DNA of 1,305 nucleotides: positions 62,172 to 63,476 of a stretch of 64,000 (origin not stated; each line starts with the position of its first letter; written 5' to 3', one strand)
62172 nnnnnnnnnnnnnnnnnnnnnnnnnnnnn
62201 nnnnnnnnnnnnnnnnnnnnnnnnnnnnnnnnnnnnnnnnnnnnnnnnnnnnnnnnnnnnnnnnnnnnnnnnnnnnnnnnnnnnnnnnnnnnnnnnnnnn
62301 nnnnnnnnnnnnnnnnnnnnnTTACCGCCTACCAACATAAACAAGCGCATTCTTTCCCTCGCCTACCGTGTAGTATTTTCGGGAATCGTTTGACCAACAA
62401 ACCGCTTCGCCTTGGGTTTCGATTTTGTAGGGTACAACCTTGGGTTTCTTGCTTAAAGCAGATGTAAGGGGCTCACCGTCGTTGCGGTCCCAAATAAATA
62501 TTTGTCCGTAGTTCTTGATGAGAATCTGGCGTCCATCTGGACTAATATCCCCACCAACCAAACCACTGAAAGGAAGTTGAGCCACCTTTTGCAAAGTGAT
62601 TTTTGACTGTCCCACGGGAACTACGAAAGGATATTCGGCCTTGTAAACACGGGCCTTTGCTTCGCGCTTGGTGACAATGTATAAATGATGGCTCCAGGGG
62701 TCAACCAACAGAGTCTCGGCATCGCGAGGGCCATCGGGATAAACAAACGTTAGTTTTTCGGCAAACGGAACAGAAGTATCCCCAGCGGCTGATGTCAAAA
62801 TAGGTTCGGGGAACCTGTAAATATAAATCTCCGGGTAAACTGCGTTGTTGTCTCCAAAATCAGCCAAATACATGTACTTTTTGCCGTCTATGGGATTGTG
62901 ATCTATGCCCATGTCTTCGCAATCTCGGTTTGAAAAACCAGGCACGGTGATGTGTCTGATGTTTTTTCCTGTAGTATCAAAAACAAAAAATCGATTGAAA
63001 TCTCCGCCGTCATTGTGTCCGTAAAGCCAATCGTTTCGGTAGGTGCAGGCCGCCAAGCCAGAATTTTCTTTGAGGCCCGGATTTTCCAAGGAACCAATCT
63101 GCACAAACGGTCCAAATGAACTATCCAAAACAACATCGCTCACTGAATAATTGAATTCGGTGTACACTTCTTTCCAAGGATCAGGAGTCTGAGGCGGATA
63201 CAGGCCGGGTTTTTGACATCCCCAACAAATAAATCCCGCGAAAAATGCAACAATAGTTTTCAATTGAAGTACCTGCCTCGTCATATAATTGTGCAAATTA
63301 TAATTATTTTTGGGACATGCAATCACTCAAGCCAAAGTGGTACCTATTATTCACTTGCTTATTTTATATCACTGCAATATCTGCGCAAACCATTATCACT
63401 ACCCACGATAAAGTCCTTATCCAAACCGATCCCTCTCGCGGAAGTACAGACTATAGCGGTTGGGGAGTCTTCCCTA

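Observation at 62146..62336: GC-rich heptanucleotide repeat array with G-quadruplex potential and repeated KpnI sites, in an AT-rich genome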

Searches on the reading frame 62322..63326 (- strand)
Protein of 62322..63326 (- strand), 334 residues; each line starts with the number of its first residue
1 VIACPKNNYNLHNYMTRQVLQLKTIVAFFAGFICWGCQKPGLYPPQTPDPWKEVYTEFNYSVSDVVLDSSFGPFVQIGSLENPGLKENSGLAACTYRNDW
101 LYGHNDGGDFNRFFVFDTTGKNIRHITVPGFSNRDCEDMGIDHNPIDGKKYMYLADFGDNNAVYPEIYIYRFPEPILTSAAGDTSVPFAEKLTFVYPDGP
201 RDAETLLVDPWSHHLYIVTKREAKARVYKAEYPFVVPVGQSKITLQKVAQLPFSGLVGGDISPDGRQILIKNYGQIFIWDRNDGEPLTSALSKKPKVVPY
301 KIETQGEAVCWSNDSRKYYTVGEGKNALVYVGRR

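Call 9: search_protein_families(library=pfam, proteins=[window:62322-63326:-], max_evalue=0.01)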
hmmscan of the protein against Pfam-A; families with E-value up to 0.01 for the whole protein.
window:62322-63326:- (334 aa): 0 families

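Call 10: find_encoding_contigs(protein=window:62322-63326:-, flank=5000, max_places=10)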
Protein window:62322-63326:- (334 aa): no gene with exactly this product is on record in the collection.

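Call 13: find_encoding_contigs(protein=window:62322-63284:-, flank=5000, max_places=10)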
Protein window:62322-63284:- (320 aa): 4 contigs read that carry it; 3 places shown.
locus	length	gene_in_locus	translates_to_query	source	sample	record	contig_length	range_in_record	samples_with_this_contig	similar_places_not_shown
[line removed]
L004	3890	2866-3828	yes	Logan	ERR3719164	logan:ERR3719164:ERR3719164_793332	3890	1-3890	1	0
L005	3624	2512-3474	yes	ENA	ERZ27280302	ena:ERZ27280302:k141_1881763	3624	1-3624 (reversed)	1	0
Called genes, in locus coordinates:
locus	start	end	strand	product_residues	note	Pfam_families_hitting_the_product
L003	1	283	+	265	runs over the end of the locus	PF00459:Inositol_P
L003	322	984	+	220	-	PF01810:LysE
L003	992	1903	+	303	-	PF01758:SBF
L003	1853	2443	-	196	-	PF01467:CTP_transf_like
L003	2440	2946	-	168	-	PF00625:Guanylate_kin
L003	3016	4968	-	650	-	PF09113:N-glycanase_C, PF18962:Por_Secre_tail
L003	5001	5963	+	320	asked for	-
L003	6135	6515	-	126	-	PF03544:TonB_C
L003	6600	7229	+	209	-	PF00881:Nitroreductase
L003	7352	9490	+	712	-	PF13385:Laminin_G_3, PF18962:Por_Secre_tail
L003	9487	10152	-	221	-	PF01852:START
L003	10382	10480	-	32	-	-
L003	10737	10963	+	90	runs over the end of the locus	-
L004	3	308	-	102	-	?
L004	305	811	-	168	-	PF00625:Guanylate_kin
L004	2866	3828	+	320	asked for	-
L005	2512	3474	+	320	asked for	-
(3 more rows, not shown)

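Call 39: find_homologous_proteins(query=window:62322-63284:-, max_evalue=1e-10)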
Query window:62322-63284:- (320 aa): 802 proteins with E <= 1e-10 among 1805 candidates; the best 120 are listed.
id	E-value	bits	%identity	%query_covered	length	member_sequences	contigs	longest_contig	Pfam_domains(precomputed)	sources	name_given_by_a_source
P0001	1.1e-218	743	97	100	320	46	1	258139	-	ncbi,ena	-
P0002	2.5e-198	676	89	100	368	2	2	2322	-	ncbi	-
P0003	1.2e-169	582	78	98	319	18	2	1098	-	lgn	-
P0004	1.4e-116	407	58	95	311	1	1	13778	-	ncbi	-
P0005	4.1e-115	403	57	89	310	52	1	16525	-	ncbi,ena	-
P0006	4.8e-115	402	54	98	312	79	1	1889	-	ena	-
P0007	2.9e-113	397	58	90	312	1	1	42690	-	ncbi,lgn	-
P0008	7.5e-112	392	55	96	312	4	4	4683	-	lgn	-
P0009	1.4e-111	391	57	89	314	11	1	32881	-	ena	-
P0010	2.7e-110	387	53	99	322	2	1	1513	-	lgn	-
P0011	2.0e-109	384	52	98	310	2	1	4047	-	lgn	-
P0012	4.5e-109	383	54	96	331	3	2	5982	-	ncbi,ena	-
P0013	2.4e-107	377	53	96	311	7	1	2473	-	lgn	-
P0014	1.4e-104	368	52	98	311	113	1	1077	-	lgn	-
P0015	6.8e-94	333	49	98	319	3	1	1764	-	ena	-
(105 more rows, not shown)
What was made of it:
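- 62322..63284 (-): Convergent 320-aa hypothetical protein with a signal peptide and a possible lipobox (FICWGC). Its stop codon and last 4 codons (V-G-R-R) lie in the degenerate terminal units of the array. 802 homologues, mostly unnamed or Bacteroidota (call 39).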

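Call 41: find_encoding_contigs(protein=P0001, flank=10000, max_places=10)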
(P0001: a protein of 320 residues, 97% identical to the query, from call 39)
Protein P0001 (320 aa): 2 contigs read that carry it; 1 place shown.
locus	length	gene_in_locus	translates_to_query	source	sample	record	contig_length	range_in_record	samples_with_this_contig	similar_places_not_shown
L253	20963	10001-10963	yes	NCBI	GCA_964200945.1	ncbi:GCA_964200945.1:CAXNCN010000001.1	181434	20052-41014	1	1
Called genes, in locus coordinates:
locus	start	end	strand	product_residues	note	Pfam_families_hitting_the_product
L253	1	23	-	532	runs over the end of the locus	PF12836:HHH_3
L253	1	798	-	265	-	-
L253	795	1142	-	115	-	PF00376:MerR, PF13411:MerR_1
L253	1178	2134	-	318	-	PF01551:Peptidase_M23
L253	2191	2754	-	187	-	PF25087:GMPPB_C (faint), PF25084:LbH_EIF2B (faint), PF00132:Hexapep (weak)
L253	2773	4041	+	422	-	PF07969:Amidohydro_3 (weak), PF01979:Amidohydro_1, PF07969:Amidohydro_3 (weak)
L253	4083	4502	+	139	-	PF06491:Disulph_isomer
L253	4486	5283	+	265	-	PF00459:Inositol_P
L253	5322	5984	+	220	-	PF01810:LysE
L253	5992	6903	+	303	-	PF01758:SBF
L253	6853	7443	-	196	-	PF01467:CTP_transf_like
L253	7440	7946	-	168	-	PF00625:Guanylate_kin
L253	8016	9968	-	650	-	PF09113:N-glycanase_C, PF18962:Por_Secre_tail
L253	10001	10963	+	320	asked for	-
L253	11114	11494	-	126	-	PF03544:TonB_C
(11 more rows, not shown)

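Call 42: find_encoding_contigs(protein=P0002, flank=3000, max_places=6)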
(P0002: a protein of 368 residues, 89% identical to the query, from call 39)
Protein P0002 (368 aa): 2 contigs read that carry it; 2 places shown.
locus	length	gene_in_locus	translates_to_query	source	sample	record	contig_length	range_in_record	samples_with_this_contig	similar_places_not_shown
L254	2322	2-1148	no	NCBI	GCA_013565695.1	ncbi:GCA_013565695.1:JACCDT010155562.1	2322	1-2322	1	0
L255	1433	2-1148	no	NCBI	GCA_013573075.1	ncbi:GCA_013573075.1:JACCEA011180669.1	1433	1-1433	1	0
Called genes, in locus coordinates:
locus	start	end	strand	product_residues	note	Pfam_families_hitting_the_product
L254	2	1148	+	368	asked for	?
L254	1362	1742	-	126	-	PF03544:TonB_C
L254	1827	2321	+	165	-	?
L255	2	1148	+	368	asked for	?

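Call 43: find_encoding_contigs(protein=P0003, flank=3000, max_places=6)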
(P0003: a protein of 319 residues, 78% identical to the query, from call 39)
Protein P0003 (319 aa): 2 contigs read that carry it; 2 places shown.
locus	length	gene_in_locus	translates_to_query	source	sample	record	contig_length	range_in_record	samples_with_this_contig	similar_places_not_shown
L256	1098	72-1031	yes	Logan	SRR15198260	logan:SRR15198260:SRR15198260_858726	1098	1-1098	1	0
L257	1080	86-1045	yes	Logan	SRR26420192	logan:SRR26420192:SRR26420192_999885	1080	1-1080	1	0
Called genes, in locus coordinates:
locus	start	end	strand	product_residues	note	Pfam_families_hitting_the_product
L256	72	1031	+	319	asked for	-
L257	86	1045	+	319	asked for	-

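Call 45: find_encoding_contigs(protein=P0007, flank=3000, max_places=4)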
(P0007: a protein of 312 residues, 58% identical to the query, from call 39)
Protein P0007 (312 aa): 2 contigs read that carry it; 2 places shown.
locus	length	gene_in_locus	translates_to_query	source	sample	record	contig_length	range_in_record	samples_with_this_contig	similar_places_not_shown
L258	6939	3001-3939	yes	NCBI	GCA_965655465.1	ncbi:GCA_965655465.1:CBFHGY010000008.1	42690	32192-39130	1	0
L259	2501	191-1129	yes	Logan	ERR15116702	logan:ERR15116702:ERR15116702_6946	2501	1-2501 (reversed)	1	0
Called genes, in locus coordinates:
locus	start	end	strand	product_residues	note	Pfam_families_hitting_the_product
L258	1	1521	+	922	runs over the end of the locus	PF13715:CarbopepD_reg_2 (weak), PF07715:Plug, PF00593:TonB_dep_Rec_b-barrel, PF14905:OMP_b-brl_3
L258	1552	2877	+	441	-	PF28492:Beta_helix_4 (weak)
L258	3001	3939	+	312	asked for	-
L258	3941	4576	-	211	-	PF00881:Nitroreductase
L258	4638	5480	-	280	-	PF01145:Band_7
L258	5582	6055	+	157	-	PF03544:TonB_C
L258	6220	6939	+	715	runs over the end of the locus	PF13385:Laminin_G_3, PF18962:Por_Secre_tail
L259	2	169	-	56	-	?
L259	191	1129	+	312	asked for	-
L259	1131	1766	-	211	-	PF00881:Nitroreductase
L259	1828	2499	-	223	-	?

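Call 46: find_encoding_contigs(protein=P0004, flank=3000, max_places=4)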
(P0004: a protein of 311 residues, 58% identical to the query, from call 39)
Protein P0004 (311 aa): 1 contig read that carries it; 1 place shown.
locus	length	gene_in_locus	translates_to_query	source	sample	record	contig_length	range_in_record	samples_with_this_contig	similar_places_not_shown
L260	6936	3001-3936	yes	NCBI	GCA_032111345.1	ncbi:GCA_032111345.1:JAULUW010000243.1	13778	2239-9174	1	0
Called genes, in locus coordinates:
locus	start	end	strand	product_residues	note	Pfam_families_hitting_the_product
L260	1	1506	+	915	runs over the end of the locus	PF07715:Plug, PF00593:TonB_dep_Rec_b-barrel, PF14905:OMP_b-brl_3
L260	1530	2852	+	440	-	PF28492:Beta_helix_4 (faint)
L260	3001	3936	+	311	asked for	-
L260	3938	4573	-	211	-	PF00881:Nitroreductase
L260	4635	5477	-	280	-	PF01145:Band_7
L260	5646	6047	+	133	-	PF03544:TonB_C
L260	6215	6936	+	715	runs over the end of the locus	PF13385:Laminin_G_3, PF18962:Por_Secre_tail (weak)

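Call 62: search_protein_families(library=ncbifam, proteins=[window:62322-63284:-], max_evalue=0.01)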
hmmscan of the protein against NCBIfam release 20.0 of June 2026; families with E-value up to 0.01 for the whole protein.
window:62322-63284:- (320 aa): 0 families
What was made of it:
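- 62322..63284 (-): No Pfam or NCBIfam family (calls 9, 62).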
